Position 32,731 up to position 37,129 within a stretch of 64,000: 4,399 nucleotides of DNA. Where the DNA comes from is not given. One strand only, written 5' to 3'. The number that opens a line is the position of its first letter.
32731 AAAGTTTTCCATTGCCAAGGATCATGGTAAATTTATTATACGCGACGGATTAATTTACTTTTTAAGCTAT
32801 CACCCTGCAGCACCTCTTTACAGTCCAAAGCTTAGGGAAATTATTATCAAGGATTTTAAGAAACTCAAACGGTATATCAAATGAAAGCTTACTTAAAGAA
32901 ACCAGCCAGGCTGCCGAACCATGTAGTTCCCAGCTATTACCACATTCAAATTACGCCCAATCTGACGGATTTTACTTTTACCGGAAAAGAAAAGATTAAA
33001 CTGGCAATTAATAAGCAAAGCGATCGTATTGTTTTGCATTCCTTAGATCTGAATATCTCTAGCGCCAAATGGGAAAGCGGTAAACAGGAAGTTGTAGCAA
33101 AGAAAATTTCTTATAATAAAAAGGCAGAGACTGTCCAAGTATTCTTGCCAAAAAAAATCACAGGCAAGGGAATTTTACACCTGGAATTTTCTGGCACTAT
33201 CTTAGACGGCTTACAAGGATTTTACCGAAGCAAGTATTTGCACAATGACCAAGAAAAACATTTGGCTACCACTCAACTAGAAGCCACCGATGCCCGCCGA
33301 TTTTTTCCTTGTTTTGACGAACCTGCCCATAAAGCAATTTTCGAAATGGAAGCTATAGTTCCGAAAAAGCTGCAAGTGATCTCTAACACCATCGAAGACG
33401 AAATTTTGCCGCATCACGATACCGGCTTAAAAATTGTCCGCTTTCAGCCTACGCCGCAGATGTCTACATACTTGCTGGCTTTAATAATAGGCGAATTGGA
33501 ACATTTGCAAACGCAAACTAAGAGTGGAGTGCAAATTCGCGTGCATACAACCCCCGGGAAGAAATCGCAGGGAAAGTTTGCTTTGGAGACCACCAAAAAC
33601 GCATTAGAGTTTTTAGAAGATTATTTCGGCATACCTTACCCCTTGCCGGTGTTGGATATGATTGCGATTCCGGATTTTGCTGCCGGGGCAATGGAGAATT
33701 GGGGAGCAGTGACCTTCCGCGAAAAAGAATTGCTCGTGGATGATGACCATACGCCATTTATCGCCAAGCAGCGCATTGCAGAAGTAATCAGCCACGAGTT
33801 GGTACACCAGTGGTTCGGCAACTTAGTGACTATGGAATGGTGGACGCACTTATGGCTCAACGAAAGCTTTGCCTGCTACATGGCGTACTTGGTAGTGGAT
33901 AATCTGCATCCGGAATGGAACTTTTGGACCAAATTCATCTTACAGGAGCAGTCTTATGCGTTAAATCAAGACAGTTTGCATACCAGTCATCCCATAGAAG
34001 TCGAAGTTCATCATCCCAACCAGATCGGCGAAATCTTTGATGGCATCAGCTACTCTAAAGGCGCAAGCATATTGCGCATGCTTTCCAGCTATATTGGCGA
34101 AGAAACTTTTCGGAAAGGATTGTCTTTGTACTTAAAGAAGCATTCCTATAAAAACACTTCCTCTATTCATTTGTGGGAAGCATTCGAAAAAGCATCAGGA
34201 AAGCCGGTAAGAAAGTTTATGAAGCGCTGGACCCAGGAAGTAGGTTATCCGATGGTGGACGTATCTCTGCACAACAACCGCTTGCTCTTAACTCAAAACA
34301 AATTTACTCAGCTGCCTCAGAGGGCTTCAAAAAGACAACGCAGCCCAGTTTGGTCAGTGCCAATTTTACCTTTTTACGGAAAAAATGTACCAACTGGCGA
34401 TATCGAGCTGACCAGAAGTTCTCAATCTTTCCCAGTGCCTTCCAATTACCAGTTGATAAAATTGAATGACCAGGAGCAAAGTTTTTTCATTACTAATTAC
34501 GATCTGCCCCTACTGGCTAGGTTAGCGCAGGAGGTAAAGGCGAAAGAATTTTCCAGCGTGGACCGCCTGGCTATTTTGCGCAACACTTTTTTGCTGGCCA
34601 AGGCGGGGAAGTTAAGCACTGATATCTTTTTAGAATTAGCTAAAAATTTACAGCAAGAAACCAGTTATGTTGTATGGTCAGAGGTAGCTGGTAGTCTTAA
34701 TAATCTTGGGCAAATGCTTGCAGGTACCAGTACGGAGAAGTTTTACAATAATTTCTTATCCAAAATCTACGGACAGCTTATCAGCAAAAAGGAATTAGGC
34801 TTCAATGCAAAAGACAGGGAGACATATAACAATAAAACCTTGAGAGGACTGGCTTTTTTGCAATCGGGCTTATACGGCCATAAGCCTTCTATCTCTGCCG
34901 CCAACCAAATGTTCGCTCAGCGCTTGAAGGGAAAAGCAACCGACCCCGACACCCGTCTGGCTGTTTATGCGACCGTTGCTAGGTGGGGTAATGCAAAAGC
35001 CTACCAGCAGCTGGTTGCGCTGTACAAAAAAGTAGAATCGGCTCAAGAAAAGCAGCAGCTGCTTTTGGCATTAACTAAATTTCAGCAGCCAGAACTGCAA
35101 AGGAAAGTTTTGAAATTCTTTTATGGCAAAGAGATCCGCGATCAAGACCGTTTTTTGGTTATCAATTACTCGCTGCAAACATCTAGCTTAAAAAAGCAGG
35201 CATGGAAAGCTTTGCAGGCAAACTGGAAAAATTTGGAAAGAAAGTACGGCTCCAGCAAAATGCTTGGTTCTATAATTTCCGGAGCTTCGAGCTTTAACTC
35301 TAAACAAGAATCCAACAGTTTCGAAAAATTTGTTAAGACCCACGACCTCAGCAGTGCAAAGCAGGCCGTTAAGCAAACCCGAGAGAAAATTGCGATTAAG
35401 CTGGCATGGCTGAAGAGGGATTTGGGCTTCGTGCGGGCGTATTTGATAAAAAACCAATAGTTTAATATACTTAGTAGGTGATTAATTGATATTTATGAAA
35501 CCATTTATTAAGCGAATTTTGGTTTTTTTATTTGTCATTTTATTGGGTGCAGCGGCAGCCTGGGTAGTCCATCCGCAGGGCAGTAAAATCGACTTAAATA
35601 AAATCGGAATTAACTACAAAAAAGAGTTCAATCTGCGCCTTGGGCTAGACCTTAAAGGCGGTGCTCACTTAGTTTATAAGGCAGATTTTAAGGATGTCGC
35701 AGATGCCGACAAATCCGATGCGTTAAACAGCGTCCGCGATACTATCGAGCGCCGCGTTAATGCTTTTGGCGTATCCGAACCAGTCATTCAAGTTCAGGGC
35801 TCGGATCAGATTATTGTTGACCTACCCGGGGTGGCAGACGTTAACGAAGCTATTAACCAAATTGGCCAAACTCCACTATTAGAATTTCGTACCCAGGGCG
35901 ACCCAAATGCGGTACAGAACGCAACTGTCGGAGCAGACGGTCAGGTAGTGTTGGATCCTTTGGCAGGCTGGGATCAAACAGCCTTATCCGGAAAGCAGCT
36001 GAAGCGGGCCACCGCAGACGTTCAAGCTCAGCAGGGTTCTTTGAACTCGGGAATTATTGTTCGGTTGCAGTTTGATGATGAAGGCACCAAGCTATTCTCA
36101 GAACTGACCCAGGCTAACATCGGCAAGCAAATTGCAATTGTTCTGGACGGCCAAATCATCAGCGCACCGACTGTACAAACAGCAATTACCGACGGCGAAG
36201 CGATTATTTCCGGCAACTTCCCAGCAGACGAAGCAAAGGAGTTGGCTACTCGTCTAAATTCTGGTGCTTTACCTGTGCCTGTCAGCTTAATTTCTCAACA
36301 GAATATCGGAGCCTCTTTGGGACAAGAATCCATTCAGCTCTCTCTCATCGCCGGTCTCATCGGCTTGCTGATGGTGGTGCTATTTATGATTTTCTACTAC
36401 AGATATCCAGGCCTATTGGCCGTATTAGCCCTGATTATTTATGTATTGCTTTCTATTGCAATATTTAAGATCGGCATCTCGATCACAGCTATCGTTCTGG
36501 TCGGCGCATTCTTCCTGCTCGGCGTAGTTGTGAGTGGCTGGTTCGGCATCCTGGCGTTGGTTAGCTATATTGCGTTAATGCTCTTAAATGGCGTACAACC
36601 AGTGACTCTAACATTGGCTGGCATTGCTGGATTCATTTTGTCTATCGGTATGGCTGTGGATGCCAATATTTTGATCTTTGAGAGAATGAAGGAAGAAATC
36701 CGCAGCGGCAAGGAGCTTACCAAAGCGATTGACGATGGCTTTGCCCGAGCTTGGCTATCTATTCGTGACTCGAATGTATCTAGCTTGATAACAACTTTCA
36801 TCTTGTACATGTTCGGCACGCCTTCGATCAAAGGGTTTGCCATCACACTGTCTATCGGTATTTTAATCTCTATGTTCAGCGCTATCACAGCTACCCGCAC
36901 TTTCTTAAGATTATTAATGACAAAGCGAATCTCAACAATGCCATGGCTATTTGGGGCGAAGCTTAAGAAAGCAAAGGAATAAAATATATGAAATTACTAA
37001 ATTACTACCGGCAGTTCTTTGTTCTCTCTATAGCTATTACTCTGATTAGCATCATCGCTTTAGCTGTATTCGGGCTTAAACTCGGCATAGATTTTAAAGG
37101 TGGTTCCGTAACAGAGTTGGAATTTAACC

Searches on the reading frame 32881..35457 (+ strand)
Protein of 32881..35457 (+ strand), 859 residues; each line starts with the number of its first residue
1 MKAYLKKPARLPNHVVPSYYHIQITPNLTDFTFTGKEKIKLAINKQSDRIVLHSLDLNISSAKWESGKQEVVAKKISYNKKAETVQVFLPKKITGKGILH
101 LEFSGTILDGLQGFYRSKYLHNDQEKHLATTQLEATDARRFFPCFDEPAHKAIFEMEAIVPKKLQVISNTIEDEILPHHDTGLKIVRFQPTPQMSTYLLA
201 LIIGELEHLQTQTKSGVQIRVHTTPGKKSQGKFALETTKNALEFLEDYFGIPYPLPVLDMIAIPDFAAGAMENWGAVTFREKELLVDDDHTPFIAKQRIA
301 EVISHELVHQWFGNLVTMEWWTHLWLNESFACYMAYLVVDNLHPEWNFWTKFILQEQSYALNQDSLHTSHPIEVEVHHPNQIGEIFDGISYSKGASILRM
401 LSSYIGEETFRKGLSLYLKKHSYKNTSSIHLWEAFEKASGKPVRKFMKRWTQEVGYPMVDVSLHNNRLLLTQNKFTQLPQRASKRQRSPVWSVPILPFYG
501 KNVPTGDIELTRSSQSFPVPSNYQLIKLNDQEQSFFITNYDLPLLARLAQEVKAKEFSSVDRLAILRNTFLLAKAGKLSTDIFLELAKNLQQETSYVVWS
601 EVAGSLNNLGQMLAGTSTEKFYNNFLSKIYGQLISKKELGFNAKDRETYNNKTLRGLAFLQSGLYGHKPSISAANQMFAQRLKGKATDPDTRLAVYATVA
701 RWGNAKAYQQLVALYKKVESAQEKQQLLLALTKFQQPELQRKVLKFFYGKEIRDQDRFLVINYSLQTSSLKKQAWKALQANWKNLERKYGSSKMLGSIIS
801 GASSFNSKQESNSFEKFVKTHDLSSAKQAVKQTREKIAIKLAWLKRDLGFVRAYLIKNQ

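Call 66: search_protein_families(library=pfam, proteins=[window:32881-35457:+], max_evalue=0.00001)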
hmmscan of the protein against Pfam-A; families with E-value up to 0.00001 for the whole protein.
window:32881-35457:+ (859 aa): 3 families
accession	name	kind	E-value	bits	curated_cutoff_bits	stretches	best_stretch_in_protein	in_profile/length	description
PF01433.26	Peptidase_M1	-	2.3e-87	292.6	27.7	1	233-450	1-218/218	Peptidase family M1 domain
PF11838.14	ERAP1_C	-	6.9e-69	233.1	38.2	1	525-838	1-317/318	ERAP1-like C-terminal domain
PF17900.6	Peptidase_M1_N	-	8.2e-47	160.1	25.8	1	16-198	1-186/186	Peptidase M1 N-terminal domain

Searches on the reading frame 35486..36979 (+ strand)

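Call 66: search_protein_families(library=pfam, proteins=[window:35486-36979:+], max_evalue=0.00001)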
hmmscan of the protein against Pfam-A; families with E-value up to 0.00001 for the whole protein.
window:35486-36979:+ (498 aa): 4 families
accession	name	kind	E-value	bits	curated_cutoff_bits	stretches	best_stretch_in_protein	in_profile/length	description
PF22599.2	SecDF_P1_head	-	3.6e-30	104.6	27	1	164-264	18-114/114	SecDF, P1 head subdomain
PF21760.3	SecD_1st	-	1.3e-21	76.2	27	1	82-137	3-58/60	Protein translocase subunit SecDF, P1 domain, N-terminal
PF03176.21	MMPL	-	4.8e-10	39.3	20.5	1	339-470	168-295/333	MMPL family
PF02355.23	SecD_SecF_C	-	3.3e-09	36.8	20.5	1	322-477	35-186/189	Protein export membrane protein SecD/SecF, C-terminal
